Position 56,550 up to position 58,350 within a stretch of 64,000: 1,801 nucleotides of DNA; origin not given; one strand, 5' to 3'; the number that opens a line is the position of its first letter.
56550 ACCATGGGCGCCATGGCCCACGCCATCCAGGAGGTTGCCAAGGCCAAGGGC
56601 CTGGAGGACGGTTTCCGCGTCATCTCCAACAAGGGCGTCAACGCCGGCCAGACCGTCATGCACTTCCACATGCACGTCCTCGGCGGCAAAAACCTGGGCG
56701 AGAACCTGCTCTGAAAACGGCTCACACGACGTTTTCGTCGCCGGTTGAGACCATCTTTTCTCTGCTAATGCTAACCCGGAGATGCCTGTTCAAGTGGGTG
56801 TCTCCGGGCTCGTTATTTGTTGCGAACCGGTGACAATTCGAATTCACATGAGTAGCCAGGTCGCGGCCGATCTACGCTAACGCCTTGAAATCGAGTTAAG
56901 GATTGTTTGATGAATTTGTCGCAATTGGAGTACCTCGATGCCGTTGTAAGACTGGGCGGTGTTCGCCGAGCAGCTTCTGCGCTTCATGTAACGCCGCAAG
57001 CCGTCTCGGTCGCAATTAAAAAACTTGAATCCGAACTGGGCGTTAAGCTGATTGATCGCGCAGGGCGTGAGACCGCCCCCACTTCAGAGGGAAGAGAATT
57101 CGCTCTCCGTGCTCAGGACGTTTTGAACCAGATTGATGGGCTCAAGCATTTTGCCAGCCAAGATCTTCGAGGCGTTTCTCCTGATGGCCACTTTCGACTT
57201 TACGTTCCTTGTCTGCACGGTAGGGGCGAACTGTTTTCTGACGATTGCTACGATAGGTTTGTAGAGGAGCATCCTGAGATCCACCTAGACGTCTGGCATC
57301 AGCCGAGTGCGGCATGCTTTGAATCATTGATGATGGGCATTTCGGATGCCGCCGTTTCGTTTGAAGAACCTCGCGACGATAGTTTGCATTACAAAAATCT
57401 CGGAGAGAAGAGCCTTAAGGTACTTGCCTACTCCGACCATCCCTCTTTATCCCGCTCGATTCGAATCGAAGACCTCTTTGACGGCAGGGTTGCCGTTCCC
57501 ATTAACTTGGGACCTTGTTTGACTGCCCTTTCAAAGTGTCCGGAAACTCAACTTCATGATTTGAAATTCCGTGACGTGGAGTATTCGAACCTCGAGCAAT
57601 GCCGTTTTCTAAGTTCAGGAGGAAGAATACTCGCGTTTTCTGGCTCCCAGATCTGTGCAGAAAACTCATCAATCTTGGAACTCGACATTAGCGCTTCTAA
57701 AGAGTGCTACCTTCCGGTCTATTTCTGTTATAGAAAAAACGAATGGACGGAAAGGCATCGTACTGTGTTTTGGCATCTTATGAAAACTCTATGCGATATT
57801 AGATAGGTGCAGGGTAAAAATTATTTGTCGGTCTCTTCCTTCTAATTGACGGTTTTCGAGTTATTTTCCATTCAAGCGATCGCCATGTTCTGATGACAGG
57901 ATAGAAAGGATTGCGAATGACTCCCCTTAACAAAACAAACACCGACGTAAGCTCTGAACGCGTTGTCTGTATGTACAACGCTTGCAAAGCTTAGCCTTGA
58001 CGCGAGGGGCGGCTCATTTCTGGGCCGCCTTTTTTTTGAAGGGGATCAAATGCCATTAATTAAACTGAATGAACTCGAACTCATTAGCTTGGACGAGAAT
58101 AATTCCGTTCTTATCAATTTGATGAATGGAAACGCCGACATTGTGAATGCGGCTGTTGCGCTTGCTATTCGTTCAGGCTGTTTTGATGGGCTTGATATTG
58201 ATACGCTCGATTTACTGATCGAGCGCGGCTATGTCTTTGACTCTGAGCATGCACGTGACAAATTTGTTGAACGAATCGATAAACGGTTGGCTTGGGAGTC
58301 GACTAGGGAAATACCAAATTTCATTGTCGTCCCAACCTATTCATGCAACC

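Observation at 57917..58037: Unannotated 25-aa ORF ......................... followed by a terminator-like hairpin upstream of the modifying enzymes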

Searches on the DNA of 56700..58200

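Call 65: search_rna_families(source=window, start=56700, end=58200, threshold=evalue, max_evalue=1)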
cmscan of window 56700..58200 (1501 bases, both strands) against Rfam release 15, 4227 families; matches with E-value up to 1: 1.
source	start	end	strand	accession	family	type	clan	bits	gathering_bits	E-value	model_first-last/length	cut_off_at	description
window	57973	58037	+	RF01489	sbrA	Gene; sRNA;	-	21.5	45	0.16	1-71/71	no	Listeria sRNA sbrA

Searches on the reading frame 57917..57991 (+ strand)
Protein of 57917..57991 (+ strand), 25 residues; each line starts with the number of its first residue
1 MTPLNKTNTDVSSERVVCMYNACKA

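Call 8: search_protein_families(library=ncbifam, proteins=[window:57917-57991:+], max_evalue=0.1)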
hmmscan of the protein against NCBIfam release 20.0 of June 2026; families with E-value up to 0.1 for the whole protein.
seq(25 aa): 0 families

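Call 9: search_protein_families(library=pfam, proteins=[window:57917-57991:+], max_evalue=0.1)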
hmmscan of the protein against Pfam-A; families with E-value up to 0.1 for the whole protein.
seq(25 aa): 0 families
